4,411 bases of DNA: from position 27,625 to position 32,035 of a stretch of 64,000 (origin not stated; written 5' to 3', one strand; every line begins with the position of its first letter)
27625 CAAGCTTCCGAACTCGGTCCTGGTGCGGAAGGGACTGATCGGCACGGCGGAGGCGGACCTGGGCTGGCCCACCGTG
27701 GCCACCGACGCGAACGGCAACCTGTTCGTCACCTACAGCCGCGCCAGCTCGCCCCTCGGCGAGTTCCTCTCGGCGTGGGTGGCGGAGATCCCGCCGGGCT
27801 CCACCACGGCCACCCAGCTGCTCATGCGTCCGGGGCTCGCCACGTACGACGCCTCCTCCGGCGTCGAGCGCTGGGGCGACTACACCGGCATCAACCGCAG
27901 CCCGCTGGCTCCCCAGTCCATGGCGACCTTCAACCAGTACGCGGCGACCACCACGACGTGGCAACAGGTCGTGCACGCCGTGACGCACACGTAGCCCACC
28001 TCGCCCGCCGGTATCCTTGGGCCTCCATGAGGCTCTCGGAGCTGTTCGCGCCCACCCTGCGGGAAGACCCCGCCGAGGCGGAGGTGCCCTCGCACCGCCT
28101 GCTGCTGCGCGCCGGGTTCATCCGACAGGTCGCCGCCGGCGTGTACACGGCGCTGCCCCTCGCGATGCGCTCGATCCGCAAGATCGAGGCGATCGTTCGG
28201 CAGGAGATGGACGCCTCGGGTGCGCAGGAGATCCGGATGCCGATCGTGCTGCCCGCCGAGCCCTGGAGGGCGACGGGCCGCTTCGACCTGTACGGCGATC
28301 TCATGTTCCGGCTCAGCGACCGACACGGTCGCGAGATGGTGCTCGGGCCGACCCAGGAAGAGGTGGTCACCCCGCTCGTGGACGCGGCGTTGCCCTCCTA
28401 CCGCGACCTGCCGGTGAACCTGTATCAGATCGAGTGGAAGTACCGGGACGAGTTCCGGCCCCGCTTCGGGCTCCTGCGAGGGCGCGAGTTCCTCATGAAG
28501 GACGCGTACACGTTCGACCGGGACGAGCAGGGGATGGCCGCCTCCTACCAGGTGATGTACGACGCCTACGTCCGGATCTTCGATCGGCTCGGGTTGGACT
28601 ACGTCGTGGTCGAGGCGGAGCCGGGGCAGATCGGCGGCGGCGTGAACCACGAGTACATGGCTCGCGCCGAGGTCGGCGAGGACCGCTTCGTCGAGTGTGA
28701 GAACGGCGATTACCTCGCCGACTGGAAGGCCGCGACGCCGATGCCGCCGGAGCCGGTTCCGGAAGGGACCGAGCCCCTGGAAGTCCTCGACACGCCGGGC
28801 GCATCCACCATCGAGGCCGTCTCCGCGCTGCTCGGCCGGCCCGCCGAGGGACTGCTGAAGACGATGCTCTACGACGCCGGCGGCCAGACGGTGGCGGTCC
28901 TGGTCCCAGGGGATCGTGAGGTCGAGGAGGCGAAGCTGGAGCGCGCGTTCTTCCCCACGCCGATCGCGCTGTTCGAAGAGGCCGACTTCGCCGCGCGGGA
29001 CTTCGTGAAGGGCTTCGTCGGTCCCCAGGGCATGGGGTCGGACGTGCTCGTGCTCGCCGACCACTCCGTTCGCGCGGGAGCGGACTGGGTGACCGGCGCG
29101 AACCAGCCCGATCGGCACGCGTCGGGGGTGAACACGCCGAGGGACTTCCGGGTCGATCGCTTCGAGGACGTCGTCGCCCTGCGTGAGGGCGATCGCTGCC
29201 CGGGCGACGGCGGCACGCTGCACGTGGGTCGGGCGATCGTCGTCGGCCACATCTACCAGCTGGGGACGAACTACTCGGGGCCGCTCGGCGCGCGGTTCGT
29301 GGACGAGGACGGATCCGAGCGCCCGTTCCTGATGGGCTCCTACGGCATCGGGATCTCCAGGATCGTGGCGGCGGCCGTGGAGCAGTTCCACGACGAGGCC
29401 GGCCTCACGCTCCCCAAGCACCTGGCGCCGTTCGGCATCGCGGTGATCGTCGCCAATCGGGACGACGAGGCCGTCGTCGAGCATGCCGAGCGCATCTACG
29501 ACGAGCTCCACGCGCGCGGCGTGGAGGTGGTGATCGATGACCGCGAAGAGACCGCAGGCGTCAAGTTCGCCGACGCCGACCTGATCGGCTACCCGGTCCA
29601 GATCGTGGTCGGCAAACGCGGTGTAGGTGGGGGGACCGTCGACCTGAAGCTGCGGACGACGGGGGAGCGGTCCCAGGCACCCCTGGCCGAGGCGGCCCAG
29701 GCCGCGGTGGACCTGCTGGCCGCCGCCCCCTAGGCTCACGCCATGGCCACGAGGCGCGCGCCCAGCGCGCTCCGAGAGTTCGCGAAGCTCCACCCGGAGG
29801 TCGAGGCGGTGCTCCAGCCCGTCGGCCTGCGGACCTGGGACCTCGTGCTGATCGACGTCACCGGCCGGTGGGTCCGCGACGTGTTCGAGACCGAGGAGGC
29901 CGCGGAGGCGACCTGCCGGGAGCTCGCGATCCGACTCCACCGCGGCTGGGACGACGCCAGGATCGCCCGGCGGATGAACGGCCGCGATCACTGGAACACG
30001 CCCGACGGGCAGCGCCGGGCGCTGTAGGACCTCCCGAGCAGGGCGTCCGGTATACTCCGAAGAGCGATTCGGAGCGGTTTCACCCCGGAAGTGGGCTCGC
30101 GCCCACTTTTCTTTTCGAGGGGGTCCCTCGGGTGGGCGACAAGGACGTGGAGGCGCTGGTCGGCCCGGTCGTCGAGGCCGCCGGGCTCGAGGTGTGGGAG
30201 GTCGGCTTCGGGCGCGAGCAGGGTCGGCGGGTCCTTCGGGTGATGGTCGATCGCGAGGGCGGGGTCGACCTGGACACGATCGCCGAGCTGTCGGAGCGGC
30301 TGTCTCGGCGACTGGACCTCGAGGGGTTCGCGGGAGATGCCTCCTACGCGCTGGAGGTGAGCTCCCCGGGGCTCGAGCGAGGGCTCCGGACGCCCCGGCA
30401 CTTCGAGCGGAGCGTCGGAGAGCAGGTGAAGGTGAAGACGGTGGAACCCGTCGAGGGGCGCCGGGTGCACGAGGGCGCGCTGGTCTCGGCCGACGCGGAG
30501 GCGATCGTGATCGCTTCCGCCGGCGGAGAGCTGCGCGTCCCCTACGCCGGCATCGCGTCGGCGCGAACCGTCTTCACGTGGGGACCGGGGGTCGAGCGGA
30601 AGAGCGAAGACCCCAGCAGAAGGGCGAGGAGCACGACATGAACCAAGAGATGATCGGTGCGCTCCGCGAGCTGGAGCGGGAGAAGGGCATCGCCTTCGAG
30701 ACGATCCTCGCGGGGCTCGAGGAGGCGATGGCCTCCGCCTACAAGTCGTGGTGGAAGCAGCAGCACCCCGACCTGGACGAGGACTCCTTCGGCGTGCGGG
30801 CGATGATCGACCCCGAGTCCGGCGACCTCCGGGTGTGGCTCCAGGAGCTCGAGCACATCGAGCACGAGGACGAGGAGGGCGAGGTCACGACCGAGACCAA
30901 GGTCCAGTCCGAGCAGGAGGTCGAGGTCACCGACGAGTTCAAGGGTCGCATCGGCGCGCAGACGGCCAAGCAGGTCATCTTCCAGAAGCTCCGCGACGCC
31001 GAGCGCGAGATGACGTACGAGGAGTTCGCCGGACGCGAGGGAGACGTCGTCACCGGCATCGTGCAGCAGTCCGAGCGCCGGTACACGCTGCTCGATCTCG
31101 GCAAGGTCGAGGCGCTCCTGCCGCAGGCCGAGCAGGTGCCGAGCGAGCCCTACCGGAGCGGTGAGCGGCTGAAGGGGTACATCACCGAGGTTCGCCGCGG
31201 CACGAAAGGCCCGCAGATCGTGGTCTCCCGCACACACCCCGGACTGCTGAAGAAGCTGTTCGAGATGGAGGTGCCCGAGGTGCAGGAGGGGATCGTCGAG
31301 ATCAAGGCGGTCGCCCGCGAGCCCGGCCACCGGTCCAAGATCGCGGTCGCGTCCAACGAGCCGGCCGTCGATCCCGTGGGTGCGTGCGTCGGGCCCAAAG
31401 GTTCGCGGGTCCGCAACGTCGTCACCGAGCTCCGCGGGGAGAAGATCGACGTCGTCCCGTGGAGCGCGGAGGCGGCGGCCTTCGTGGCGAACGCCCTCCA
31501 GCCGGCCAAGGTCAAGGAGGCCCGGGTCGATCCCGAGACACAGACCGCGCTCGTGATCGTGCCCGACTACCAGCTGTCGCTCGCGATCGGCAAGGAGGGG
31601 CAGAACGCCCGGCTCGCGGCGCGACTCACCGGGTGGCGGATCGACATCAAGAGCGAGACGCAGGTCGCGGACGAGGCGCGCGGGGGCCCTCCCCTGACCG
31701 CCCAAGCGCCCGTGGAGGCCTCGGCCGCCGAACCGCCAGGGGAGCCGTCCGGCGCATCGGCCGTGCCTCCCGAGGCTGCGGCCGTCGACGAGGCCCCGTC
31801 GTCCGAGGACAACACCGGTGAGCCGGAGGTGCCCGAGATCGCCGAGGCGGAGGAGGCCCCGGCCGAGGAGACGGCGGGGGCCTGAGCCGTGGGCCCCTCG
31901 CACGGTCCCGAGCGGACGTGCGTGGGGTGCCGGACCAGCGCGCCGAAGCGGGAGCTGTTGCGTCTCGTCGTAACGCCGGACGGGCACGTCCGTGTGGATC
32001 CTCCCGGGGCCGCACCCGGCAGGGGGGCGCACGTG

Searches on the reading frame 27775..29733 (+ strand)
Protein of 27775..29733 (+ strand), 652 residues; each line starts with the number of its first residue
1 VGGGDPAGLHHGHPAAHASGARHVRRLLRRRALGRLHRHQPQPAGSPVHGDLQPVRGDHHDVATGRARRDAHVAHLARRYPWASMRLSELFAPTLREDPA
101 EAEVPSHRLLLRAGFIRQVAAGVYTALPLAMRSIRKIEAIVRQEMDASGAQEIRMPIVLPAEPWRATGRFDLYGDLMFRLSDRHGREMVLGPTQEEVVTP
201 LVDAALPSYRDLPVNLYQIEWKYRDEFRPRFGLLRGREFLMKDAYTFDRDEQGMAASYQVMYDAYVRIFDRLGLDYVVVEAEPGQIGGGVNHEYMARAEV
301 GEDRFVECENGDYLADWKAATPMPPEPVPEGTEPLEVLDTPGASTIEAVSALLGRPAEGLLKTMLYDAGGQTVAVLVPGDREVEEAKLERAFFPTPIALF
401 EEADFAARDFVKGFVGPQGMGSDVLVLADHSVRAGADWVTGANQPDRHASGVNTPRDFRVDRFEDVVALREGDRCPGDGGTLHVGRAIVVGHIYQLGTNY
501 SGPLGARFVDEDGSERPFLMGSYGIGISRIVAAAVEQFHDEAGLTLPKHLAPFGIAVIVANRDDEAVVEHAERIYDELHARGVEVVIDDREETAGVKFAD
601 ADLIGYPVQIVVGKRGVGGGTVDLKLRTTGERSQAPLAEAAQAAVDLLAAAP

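Call 95: search_protein_families(library=pfam, proteins=[window:27775-29733:+], max_evalue=0.00001)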
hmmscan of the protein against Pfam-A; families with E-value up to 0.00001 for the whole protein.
window:27775-29733:+ (652 aa): 3 families
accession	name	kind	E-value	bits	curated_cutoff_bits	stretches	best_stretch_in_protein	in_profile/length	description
PF00587.30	tRNA-synt_2b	-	5e-24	85.8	29.3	1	178-538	1-179/179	tRNA synthetase class II core domain (G, H, P, S and T)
PF03129.25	HGTP_anticodon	-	5.6e-19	68.5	21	1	556-643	3-90/94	Anticodon binding domain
PF04073.20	tRNA_edit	-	2e-17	63.9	25.5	1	340-453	1-117/123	Aminoacyl-tRNA editing domain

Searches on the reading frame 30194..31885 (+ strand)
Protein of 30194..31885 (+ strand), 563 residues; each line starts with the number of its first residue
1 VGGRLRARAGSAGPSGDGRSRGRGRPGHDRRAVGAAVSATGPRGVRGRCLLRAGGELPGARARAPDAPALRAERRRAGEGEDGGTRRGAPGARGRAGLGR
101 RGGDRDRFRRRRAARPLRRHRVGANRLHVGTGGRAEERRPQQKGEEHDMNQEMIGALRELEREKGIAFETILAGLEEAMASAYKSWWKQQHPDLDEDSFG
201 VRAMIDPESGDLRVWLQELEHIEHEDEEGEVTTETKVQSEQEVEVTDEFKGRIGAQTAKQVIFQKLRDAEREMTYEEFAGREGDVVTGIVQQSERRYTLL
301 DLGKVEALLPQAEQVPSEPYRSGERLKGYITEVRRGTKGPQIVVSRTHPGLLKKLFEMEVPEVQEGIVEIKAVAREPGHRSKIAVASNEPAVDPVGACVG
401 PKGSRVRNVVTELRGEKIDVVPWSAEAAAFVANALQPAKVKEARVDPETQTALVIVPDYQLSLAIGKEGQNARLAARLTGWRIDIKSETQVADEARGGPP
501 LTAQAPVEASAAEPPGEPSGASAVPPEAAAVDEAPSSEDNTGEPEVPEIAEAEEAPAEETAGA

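Call 95: search_protein_families(library=pfam, proteins=[window:30194-31885:+], max_evalue=0.00001)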
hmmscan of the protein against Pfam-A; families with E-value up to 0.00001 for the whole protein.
window:30194-31885:+ (563 aa): 2 families
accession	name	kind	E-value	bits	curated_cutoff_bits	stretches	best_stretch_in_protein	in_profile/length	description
PF13184.12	KH_5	-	1.3e-26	92.9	27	1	377-442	1-66/69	NusA-like KH domain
PF08529.16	NusA_N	-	3e-19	69.9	23.8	1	152-272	1-119/119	NusA N-terminal domain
